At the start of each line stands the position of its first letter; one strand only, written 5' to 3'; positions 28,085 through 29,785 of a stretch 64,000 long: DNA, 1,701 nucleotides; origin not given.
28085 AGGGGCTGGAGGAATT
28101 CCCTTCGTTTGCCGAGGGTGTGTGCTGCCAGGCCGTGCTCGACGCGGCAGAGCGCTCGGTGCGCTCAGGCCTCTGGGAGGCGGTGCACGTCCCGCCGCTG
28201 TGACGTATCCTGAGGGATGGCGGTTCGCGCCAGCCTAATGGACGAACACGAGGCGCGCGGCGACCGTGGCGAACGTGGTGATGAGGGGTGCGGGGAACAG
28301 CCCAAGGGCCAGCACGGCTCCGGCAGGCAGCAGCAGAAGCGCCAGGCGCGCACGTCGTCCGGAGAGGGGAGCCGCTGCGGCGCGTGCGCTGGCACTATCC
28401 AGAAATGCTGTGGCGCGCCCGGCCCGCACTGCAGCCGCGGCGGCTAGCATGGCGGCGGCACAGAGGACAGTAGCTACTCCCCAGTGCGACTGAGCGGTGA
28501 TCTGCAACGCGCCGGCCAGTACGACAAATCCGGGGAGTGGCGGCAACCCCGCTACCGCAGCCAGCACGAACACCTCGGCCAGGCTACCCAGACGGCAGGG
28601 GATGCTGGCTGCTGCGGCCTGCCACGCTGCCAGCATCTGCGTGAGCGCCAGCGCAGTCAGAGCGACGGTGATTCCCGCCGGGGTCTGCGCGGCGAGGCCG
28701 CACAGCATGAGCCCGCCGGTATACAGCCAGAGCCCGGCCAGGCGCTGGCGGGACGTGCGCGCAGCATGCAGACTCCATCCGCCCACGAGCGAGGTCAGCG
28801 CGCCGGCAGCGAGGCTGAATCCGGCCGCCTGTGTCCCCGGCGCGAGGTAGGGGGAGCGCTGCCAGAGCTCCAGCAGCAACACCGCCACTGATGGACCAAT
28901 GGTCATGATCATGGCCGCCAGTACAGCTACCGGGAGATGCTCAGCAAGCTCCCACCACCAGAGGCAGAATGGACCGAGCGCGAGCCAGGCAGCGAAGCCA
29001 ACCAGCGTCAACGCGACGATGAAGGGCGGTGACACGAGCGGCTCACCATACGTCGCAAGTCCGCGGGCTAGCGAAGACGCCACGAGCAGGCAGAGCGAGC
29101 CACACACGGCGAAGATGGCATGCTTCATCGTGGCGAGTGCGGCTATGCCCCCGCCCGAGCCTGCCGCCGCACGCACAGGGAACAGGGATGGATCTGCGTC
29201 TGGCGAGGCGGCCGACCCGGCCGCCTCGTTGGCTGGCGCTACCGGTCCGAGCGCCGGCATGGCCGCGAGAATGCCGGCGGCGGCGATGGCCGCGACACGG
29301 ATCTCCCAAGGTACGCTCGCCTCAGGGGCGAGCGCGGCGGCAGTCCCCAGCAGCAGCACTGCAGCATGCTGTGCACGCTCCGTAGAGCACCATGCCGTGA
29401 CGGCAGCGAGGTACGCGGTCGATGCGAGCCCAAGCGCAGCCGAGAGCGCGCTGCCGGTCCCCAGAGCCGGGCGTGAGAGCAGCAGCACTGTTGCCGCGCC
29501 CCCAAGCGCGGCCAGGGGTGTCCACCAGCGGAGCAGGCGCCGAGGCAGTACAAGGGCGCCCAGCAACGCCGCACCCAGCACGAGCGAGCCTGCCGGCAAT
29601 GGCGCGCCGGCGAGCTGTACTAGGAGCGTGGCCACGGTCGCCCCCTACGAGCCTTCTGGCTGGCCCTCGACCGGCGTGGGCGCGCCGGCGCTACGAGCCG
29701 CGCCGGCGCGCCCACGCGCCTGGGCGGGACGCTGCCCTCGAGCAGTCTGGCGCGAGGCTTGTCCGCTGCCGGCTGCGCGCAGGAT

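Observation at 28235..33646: Operon coupling a GlmU-like nucleotidyltransferase to three degenerate HyfD/HyfE/HyfF (NuoL/K/N)-like membrane proteins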

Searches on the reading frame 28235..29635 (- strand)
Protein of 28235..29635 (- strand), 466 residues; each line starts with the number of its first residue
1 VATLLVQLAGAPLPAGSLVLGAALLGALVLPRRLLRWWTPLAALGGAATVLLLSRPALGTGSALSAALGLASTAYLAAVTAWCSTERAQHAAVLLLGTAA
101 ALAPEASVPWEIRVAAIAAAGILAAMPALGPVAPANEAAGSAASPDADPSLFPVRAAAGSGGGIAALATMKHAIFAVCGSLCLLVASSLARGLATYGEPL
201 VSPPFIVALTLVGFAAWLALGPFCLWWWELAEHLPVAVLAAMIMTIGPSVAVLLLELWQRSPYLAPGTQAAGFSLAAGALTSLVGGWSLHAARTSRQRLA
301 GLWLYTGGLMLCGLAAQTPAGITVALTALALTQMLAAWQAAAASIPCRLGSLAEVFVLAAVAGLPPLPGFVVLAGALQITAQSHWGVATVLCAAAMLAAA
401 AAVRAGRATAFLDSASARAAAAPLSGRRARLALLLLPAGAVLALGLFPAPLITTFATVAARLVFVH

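Call 3: search_protein_families(library=pfam, proteins=[window:28235-29635:-], max_evalue=1)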
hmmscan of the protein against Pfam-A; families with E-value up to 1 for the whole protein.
window:28235-29635:- (466 aa): 0 families

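Call 4: search_protein_families(library=ncbifam, proteins=[window:28235-29635:-], max_evalue=1)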
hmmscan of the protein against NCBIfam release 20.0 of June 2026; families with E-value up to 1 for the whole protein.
window:28235-29635:- (466 aa): 0 families

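Call 8: search_solved_structures(query=window:28235-29635:-, max_evalue=10)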
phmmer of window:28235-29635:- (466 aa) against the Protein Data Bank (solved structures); distinct sequences matched with E-value up to 10: 0.

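Call 12: find_homologous_proteins(query=window:28235-29635:-)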
Query window:28235-29635:- (466 aa): 5 proteins with E <= 0.001 among 8000 candidates.
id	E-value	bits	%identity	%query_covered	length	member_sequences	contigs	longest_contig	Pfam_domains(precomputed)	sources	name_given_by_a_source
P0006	3.0e-270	915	100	100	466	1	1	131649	-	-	-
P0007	4.0e-206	703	80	100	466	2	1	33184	-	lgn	-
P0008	1.1e-205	702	79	100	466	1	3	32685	-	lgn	-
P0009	2.2e-194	665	76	100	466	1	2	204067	-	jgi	jgi:hypothetical protein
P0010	2.3e-137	477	57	99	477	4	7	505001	-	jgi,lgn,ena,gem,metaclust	metaclust:\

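Call 19: search_solved_structures(query=A2, max_evalue=10)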
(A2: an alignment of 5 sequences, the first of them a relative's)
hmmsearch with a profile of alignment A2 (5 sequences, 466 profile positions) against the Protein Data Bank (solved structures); distinct sequences matched with E-value up to 10: 0.

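Call 27: predict_structure(alignment_id=A2)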
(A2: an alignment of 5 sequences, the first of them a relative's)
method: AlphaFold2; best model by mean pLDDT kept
length: 466 residues; sequences in the alignment: 5
mean_pLDDT: 38.2   pTM: 0.35
mean pLDDT of the five models: 38.2, 37.7, 37.0, 36.8, 36.0
residues with pLDDT >= 90: 0; 70-90: 0; 50-70: 15; < 50: 451
segments of 3 or more residues with pLDDT < 50: 1-174, 176-222, 234-297, 307-466
pLDDT, mean of each block of 10 residues (from residue 1): 34 39 40 38 40 35 43 45 39 42 39 42 31 26 30 30 40 48 47 43 43 45 50 46 41 39 36 38 39 48 49 44 45 45 30 32 29 31 32 37 33 29 32 33 31 33 28
secondary structure, 60 per line:
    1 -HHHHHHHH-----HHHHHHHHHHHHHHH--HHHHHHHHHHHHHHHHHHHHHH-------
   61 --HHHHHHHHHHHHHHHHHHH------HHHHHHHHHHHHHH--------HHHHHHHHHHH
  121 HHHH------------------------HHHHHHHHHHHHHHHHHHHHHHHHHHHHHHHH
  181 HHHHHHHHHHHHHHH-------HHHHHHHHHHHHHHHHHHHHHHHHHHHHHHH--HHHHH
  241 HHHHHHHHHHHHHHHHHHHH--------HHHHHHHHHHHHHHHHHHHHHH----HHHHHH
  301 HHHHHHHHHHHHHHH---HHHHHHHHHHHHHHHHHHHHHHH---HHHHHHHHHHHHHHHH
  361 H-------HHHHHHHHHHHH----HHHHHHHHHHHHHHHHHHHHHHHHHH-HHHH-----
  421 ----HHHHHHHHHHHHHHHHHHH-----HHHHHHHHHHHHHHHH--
elements in order: H2-9 H15-29 H32-53 H63-81 H88-101 H110-124 H149-195 H203-233 H236-260 H269-290 H295-315 H319-341 H345-361 H369-380 H385-410 H412-415 H425-443 H449-464
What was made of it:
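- On Proton_antipo_M - gene 4: Whether the helices are actually broken could not be seen, because the model was unusable (call 27).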

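Call 41: find_related_loci(query=A2, collection=genome_contigs, flank=10000)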
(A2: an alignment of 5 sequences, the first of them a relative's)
Query A2 (466 aa) in genome_contigs; peptide patterns used: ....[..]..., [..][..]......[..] (x = any residue, [..] = any of these).
24 stretches matched a pattern, but none encodes a relative of the query by tblastn (E <= 1e-3).
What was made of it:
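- Tried and rejected: The GTDB scan for gene 4 found no relative (call 41).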

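Call 65: search_solved_structures(query=A7, max_evalue=1, show_alignments=2)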
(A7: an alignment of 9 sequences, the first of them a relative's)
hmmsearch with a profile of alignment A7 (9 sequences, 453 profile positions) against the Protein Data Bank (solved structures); distinct sequences matched with E-value up to 1: 69 (the best 60 are shown).
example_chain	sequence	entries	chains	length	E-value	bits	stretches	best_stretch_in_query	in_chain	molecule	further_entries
3rko_N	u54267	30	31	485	1e-17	67.2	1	114-440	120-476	NADH-QUINONE OXIDOREDUCTASE SUBUNIT N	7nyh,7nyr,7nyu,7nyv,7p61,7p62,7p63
8e9g_N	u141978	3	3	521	2e-17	66.2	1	16-440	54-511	NADH-quinone oxidoreductase subunit N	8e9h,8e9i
6u8y_X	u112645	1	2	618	2.1e-17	66.2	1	185-445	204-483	NADH dehydrogenase subunit M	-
4he8_N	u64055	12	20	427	1.2e-16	63.8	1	127-443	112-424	NADH-quinone oxidoreductase subunit 14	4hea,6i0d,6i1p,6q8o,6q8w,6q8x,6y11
7ar7_N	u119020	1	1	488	3.7e-16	62.1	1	101-438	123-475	NADH-ubiquinone oxidoreductase chain 2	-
7a23_I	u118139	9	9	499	4.2e-16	61.9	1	101-438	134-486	Nad2m | NADH-ubiquinone oxidoreductase chain 2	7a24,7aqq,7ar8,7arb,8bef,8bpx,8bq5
6hum_F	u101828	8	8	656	1.3e-15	60.2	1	184-392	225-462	NADH dehydrogenase subunit 5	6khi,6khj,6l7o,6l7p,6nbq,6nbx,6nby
8e73_2M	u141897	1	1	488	2.4e-14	56.1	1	104-378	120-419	Nad2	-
6z16_D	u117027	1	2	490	6.7e-14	54.6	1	146-388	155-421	Multisubunit Na+/H+ antiporter, D subunit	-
6cfw_H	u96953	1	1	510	7.6e-14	54.5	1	147-437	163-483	Monovalent cation/H+ antiporter subunit D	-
6hum_B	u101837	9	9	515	8e-14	54.4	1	144-428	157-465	NAD(P)H-quinone oxidoreductase subunit 2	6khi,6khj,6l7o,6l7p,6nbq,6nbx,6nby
6x89_2M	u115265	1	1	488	1.1e-13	53.9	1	104-369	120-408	NU2M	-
7p61_M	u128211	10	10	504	1.1e-13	53.9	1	187-444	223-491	NADH dehydrogenase I subunit M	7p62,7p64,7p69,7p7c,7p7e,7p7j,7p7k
3rko_M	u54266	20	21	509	1.2e-13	53.8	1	187-444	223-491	NADH-QUINONE OXIDOREDUCTASE SUBUNIT M | NADH dehydrogenase I subunit M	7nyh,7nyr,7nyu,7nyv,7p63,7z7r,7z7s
5gpn_f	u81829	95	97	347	1.3e-13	53.7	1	145-416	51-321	NADH-ubiquinone oxidoreductase chain 2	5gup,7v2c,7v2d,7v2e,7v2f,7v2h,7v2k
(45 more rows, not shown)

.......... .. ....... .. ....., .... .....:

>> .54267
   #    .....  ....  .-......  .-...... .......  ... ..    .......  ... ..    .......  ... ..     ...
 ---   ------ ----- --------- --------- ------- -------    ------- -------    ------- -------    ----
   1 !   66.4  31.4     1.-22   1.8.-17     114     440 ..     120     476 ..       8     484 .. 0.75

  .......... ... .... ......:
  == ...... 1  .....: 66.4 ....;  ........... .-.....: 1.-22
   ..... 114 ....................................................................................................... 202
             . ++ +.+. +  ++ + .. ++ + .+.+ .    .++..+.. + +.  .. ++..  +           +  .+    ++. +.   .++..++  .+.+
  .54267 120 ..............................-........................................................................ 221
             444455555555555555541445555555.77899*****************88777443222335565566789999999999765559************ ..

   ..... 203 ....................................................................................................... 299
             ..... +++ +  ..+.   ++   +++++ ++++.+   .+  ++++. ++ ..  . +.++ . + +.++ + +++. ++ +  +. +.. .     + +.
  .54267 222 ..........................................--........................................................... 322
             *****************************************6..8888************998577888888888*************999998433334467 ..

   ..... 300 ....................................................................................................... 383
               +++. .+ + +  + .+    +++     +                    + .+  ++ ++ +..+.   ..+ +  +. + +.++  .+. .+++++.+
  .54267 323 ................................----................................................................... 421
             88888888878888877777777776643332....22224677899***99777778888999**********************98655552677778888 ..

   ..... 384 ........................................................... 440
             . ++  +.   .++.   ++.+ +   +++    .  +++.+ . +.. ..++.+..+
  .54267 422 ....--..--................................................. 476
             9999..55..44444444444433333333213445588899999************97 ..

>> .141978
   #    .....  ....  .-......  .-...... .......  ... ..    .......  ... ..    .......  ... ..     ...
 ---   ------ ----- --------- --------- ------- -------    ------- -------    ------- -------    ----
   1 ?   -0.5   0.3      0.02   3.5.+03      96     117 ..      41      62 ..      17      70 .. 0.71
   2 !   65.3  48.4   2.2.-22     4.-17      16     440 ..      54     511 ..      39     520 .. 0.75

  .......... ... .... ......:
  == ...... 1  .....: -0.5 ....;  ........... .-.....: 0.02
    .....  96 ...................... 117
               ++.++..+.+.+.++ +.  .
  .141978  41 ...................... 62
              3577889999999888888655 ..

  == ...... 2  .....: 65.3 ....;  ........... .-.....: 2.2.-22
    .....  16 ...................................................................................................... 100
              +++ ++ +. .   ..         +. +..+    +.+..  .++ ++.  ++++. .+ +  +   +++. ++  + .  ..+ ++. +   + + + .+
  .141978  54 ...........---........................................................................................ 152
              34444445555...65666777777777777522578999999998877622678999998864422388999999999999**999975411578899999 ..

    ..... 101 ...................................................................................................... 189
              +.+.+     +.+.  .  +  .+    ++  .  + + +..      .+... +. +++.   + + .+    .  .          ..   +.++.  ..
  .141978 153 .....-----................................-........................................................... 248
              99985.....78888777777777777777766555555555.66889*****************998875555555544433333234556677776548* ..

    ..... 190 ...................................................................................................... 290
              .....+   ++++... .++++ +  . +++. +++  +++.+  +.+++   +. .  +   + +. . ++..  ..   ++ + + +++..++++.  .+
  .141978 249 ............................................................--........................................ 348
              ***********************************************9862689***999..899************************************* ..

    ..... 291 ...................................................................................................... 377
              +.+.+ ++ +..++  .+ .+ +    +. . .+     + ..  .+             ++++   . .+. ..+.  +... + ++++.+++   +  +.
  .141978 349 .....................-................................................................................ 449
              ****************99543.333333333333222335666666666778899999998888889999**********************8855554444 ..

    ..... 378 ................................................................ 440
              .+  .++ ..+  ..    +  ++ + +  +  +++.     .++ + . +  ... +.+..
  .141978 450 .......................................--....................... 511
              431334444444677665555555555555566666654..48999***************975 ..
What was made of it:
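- Closest known: NuoL/NuoK/NuoN. Same: Gene 4's extended profile hits E. coli NuoN, T. thermophilus Nqo14 and mitochondrial ND2 best, at 1e-17 to 1e-13 (call 65).
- All canonical relay lysines are lost (call 65).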
